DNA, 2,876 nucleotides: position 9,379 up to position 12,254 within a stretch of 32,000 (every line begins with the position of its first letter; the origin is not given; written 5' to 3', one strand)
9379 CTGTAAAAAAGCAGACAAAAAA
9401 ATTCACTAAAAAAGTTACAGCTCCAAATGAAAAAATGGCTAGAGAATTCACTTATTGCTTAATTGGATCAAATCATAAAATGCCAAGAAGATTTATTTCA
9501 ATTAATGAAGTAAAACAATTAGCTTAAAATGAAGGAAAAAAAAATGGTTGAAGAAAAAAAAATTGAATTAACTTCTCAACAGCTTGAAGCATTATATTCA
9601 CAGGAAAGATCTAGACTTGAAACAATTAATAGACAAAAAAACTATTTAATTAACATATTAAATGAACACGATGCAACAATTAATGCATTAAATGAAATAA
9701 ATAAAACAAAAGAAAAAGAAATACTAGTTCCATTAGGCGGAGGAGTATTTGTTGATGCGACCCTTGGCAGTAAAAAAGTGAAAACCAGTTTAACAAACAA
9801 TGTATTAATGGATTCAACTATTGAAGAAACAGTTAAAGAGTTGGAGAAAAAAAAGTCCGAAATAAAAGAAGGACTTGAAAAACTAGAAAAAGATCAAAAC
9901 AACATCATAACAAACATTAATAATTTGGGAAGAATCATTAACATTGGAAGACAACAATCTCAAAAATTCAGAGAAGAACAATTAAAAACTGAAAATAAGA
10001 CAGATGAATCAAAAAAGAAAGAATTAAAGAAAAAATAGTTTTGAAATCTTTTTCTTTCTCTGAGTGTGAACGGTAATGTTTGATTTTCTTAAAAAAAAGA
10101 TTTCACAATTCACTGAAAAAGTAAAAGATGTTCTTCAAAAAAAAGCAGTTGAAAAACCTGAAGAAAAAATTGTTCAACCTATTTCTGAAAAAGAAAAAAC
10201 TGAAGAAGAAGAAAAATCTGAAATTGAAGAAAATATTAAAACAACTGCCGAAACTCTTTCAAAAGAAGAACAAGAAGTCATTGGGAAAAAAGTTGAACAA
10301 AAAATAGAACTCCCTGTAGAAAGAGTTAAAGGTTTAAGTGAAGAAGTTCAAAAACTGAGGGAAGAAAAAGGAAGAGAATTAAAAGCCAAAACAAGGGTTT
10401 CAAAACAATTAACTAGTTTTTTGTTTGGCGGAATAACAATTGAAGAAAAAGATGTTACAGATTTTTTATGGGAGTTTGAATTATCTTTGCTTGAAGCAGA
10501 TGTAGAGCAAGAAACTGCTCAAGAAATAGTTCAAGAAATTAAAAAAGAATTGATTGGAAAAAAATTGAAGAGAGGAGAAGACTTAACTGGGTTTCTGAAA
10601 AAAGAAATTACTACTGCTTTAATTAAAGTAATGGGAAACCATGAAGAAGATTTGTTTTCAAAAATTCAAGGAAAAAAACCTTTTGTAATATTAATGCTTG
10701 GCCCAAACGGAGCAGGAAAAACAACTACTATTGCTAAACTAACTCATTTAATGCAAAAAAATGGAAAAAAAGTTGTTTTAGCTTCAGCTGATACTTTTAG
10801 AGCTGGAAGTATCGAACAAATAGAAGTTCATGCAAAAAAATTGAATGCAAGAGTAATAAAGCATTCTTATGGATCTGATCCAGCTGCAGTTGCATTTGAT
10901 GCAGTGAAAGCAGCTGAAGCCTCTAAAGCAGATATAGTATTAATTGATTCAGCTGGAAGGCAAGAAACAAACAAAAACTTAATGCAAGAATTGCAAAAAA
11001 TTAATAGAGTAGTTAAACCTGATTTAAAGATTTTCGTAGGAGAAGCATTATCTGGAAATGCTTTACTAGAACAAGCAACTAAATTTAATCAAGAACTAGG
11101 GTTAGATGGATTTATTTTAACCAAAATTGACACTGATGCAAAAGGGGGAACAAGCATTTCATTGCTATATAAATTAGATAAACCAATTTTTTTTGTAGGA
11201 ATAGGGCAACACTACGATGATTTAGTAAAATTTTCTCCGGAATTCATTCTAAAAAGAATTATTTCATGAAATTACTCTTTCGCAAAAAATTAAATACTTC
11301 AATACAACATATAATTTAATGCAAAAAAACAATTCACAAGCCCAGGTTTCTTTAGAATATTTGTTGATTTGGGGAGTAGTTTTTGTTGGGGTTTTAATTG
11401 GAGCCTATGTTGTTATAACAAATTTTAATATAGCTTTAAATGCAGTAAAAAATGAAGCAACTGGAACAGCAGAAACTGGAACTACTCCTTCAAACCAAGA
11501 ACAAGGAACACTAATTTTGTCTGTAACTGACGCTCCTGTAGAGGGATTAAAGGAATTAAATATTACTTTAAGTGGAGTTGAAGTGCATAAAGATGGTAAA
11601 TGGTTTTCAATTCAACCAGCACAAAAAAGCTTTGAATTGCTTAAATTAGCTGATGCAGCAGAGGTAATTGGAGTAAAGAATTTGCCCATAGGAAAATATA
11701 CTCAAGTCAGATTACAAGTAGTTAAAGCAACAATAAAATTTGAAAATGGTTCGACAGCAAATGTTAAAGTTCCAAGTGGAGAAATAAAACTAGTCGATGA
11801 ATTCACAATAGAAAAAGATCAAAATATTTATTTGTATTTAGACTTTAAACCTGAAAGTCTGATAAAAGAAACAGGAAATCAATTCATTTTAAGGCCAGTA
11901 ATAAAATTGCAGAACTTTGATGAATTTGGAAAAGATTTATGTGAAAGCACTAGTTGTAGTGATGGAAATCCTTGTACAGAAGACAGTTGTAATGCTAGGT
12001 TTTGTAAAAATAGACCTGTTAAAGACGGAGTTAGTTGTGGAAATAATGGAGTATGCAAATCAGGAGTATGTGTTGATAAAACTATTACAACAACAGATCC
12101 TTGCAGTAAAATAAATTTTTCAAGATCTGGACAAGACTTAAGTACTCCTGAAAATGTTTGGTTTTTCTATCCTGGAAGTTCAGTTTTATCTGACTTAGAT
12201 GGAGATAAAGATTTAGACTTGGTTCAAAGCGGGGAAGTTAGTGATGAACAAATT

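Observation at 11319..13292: Pilin-signal-anchored, integrin-like 7-repeat FG-GAP propeller protein: candidate cell-contact adhesin system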

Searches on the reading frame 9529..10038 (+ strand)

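Call 3: search_protein_families(library=pfam, proteins=[window:9529-10038:+], max_evalue=0.1)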
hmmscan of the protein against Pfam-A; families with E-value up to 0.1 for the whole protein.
window:9529-10038:+ (169 aa): 6 families
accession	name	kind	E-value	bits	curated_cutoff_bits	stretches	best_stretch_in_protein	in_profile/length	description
PF02996.22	Prefoldin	-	2.6e-13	50.4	23.2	1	29-137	4-114/120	Prefoldin subunit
PF01920.25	Prefoldin_2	-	6.5e-05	23.3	27.6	2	17-125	1-101/106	Prefoldin subunit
PF05816.16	TelA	-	0.0095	15.5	30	1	81-165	82-171/332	Toxic anion resistance protein (TelA)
PF00202.27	Aminotran_3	-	0.02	14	30.5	1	77-148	287-357/403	Aminotransferase class-III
PF21928.1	XLF_CC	-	0.039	14.3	27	0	34-56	21-43/53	XLF protein coiled-coil region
PF17109.10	Goodbye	-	0.046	14.6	24.8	1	83-139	11-70/120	fungal STAND N-terminal Goodbye domain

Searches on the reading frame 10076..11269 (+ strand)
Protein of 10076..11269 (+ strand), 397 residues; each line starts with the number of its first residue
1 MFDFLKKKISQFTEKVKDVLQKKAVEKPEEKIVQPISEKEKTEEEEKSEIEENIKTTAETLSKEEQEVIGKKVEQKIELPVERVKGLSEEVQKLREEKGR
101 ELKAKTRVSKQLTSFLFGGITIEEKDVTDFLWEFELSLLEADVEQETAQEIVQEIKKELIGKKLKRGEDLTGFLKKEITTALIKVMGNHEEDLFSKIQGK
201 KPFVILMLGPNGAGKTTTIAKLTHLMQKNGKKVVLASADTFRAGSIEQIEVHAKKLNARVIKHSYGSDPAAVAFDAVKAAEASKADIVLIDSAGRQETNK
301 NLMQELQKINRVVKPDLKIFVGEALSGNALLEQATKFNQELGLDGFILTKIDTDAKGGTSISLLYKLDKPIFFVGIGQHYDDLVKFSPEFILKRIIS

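Call 3: search_protein_families(library=pfam, proteins=[window:10076-11269:+], max_evalue=0.1)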
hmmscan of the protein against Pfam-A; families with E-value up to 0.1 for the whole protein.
window:10076-11269:+ (397 aa): 37 families (the best 25 are shown)
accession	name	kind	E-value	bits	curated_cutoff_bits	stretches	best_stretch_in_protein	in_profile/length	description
PF00448.28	SRP54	-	3.1e-71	239.5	22.7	1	202-396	1-195/196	SRP54-type protein, GTPase domain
PF02881.24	SRP54_N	-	5.2e-12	46.3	22.4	1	110-177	3-74/75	SRP54-type protein, helical bundle domain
PF13604.12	AAA_30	-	4.6e-08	33.5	27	1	196-300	12-104/191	AAA domain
PF06414.18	Zeta_toxin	-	1.8e-06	28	22.3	1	198-244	12-57/199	Zeta toxin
PF25199.1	nSTAND_NTPase5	-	3.3e-05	24.2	34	1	188-252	27-93/145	Novel STAND NTPase 5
PF13245.12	AAA_19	-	9.5e-05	23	25.1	1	204-306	13-110/134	AAA domain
PF02492.25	cobW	-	0.00012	22.2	20.7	1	204-353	2-155/180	CobW/HypB/UreG, nucleotide-binding domain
PF00005.33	ABC_tran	-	0.00025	22.1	25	1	204-276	13-79/137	ABC transporter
PF00437.27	T2SSE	-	0.00078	18.6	24.9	1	188-254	128-195/370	Type II/IV secretion system protein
PF01656.29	CbiA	-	0.00082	19.8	25.4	1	212-364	9-96/125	CobQ/CobB/MinD/ParA nucleotide binding domain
PF07728.20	AAA_5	-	0.0015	19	22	1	205-255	2-50/139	AAA domain (dynein-related subfamily)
PF07693.20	KAP_NTPase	-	0.0019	18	20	1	200-257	18-76/293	KAP family P-loop domain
PF13671.12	AAA_33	-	0.0026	18.5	27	1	204-244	1-36/143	AAA domain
PF13401.12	AAA_22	-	0.0037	18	27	1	205-295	8-95/130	AAA domain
PF02702.23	KdpD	-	0.0046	16.9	26.1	1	211-316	13-115/210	Osmosensitive K+ channel His kinase sensor domain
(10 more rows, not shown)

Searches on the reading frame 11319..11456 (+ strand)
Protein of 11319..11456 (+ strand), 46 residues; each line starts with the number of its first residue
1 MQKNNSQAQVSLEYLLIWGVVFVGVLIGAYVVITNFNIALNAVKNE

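Call 54: find_homologous_proteins(query=A3, max_evalue=10)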
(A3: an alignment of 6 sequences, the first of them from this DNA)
Query A3 (6 sequences) (46 aa, profile of the alignment): 7 proteins with E <= 10 among 48 candidates.
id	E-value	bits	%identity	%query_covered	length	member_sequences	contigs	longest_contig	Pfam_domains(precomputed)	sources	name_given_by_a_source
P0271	5.2e-4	37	64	30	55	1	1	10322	PF04021.18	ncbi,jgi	jgi:uncharacterized protein (UPF0333 family)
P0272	2.3e-3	35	-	-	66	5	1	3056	-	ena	-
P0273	9.1e-1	27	55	24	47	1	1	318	-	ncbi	-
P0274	9.8e-1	27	36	59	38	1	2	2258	PF04021.18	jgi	-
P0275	1.3e+0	26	39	59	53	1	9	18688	PF04021.18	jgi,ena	-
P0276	6.3e+0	24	46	28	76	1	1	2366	-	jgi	jgi:hypothetical protein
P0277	6.3e+0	24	78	20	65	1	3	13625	-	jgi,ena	jgi:uncharacterized protein (UPF0333 family)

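Call 56: find_encoding_contigs(protein=P0275, flank=8000, max_places=3)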
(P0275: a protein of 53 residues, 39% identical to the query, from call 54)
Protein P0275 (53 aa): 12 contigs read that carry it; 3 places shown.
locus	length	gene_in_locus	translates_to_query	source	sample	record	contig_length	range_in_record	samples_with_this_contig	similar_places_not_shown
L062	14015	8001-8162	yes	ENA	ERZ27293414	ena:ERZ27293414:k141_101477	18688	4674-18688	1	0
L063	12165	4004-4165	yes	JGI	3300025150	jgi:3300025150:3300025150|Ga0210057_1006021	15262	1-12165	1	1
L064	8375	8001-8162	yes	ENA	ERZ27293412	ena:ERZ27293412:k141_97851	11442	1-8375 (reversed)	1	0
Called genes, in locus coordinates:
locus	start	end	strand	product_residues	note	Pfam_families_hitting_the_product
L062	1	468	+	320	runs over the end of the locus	-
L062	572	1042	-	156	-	-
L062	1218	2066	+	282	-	-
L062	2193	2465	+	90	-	PF01918:Alba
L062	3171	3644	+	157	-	-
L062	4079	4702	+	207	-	-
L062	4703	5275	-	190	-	PF13482:RNase_H_2 (weak), PF10108:DNA_pol_B_exo2 (weak)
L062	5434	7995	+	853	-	PF14890:Intein_splicing, PF14528:LAGLIDADG_3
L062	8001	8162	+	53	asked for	PF04021:Class_IIIsignal (weak)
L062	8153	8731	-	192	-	PF01174:SNO, PF03575:Peptidase_S51 (weak), PF07685:GATase_3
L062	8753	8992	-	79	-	-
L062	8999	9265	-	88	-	-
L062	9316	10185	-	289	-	PF01680:SOR_SNZ, PF05690:ThiG (weak)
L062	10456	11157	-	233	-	-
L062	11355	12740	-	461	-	-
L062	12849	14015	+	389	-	?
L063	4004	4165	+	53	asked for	PF04021:Class_IIIsignal (weak)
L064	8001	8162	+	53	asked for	PF04021:Class_IIIsignal (weak)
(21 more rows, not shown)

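Call 57: find_encoding_contigs(protein=P0271, flank=8000, max_places=2)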
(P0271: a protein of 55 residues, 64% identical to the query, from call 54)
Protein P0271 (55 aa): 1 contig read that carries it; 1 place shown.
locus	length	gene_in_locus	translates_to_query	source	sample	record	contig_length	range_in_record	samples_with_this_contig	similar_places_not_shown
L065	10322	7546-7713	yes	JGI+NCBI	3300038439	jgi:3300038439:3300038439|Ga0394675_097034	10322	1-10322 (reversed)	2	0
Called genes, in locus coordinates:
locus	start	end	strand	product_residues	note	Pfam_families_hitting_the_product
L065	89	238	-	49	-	-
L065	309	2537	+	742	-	PF00082:Peptidase_S8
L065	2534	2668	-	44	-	-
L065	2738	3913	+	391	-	PF01609:DDE_Tnp_1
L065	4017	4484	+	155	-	-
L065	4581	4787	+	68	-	-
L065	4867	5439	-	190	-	PF13482:RNase_H_2 (weak), PF10108:DNA_pol_B_exo2 (faint)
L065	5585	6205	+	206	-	-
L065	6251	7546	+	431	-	PF01935:DUF87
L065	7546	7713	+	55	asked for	PF04021:Class_IIIsignal (weak)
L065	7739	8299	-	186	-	PF01174:SNO, PF03575:Peptidase_S51, PF07685:GATase_3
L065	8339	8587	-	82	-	-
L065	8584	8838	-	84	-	-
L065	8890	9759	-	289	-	PF01680:SOR_SNZ, PF03060:NMO (faint), PF05690:ThiG (weak)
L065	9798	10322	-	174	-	?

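Call 81: search_protein_families(library=pfam, proteins=[L065:6251-7546:+, L062:5434-7995:+, L065:5585-6205:+, L062:4079-4702:+], max_evalue=0.01)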
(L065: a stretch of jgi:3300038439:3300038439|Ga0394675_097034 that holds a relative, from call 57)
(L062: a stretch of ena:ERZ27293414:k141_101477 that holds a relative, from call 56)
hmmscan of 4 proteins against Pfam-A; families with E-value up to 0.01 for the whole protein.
L065:6251-7546:+ (431 aa): 4 families
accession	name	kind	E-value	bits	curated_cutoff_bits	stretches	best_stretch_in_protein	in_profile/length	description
PF01935.23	DUF87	-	7.8e-11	42.9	23.2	1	57-254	26-206/220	Helicase HerA, central domain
PF13401.12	AAA_22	-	0.00074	20.3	27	0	55-93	6-38/130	AAA domain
PF01580.24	FtsK_SpoIIIE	-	0.0021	18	24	0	43-75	27-60/221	FtsK/SpoIIIE family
PF00004.35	AAA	-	0.0043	17.9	21.2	0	285-360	45-127/131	ATPase family associated with various cellular activities (AAA)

L062:5434-7995:+ (853 aa): 3 families
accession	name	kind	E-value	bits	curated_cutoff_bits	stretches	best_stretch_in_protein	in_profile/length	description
PF14890.11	Intein_splicing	-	1.9e-27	96.4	35.8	1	75-489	1-155/155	Intein splicing domain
PF14528.11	LAGLIDADG_3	-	1.9e-17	63.7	22.5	1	280-362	3-81/82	LAGLIDADG-like domain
PF14623.11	Vint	-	0.00061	20.1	27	1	68-147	2-72/166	Hint-domain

L065:5585-6205:+ (206 aa): 0 families

L062:4079-4702:+ (207 aa): 0 families

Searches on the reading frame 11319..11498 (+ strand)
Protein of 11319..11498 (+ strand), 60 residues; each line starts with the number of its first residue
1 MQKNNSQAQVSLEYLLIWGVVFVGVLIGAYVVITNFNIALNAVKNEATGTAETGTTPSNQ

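Call 7: search_protein_families(library=pfam, proteins=[window:11319-11498:+], max_evalue=10)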
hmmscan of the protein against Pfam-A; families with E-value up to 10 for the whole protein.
seq(60 aa): 2 families
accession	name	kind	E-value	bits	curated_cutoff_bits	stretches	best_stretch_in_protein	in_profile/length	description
PF04021.17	Class_IIIsignal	-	0.039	14.3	23.7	1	8-21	3-16/27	Class III signal peptide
PF05473.18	UL45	-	0.17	11.9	27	1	13-40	38-66/191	UL45 protein, carbohydrate-binding C-type lectin-like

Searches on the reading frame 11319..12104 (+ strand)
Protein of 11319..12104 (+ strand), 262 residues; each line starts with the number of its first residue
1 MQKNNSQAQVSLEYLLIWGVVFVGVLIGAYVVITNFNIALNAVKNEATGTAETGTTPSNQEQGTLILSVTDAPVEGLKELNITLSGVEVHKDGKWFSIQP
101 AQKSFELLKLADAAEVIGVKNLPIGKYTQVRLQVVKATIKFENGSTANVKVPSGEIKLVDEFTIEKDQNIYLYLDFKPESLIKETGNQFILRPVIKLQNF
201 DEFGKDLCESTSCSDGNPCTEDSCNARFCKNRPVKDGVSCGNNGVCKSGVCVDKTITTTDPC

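Call 19: search_protein_representatives(protein=window:11319-12104:+)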
Query: 262 residues. Proteins with E-value up to 0.001 (for the whole library): 2749; up to 1e-10: 597; up to 1e-30: 17. The best 150 are listed.
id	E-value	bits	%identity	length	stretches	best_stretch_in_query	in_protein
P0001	2.7e-170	580.8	100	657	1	1-262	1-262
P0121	3.7e-69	249.4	58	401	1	56-257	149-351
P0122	6.9e-69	248.6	54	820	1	35-254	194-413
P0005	1.3e-66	241.1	50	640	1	5-255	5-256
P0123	1.8e-61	224.3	44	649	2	75-252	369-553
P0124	2.4e-56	207.5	39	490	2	50-204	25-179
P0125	6.6e-52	192.9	39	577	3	53-230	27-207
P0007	3.0e-49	184.2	46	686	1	71-254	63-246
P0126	2.3e-44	168.2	39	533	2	47-198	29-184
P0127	2.1e-41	158.5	35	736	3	45-204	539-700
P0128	7.7e-37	143.6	34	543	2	49-210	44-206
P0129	2.6e-35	138.5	27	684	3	63-202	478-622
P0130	1.3e-34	136.3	35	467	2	56-197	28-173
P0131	6.0e-34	134.1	53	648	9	206-254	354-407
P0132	2.6e-33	132.0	38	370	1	35-228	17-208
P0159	5.1e-24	101.6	44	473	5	200-254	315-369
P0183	6.3e-20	88.2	47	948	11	207-252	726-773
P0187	1.6e-19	86.8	40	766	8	206-257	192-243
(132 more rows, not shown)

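Call 70: search_protein_families(library=pfam, proteins=[P0131, P0183, P0187, P0159, P0132, P0122], max_evalue=0.001)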
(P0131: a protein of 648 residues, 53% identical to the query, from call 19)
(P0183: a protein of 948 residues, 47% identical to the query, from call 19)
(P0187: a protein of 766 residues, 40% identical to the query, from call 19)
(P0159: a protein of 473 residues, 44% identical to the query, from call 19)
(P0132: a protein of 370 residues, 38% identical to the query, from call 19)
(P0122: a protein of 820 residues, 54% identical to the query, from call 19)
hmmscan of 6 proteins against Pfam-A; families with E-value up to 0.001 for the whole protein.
P0131 (648 aa): 1 family
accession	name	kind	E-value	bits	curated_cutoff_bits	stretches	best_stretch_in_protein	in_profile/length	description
PF00526.23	Dicty_CTDC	-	2.3e-47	158.8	27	7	361-384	2-24/24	Dictyostelium (slime mold) repeat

P0183 (948 aa): 2 families
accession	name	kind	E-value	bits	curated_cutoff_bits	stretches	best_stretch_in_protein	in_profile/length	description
PF00526.23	Dicty_CTDC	-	2.6e-35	120.3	27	6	354-374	2-21/24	Dictyostelium (slime mold) repeat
PF11410.13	Antifungal_pept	-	4.3e-10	39.8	22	0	324-345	2-23/33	Antifungal peptide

P0187 (766 aa): 1 family
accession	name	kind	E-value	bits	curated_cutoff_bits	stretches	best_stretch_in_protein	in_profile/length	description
PF00526.23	Dicty_CTDC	-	9.3e-15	54.6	27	1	149-170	2-24/24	Dictyostelium (slime mold) repeat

P0159 (473 aa): 1 family
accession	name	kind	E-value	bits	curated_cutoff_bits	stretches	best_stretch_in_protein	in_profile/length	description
PF00526.23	Dicty_CTDC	-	4.9e-19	68.2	27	3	327-346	2-21/24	Dictyostelium (slime mold) repeat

P0132 (370 aa): 1 family
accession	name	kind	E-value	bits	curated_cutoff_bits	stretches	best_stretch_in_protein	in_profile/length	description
PF14321.11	DUF4382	-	8.3e-23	81.6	25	1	43-172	1-136/136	Domain of unknown function (DUF4382)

P0122 (820 aa): 3 families
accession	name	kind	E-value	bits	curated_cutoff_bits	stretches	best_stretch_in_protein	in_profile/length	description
PF13517.12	FG-GAP_3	-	2.3e-29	102.2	26.9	4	529-590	1-60/61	FG-GAP-like repeat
PF14321.11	DUF4382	-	1.3e-19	71.2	25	1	221-351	1-136/136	Domain of unknown function (DUF4382)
PF00526.23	Dicty_CTDC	-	0.00031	20.9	27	0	371-385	1-15/24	Dictyostelium (slime mold) repeat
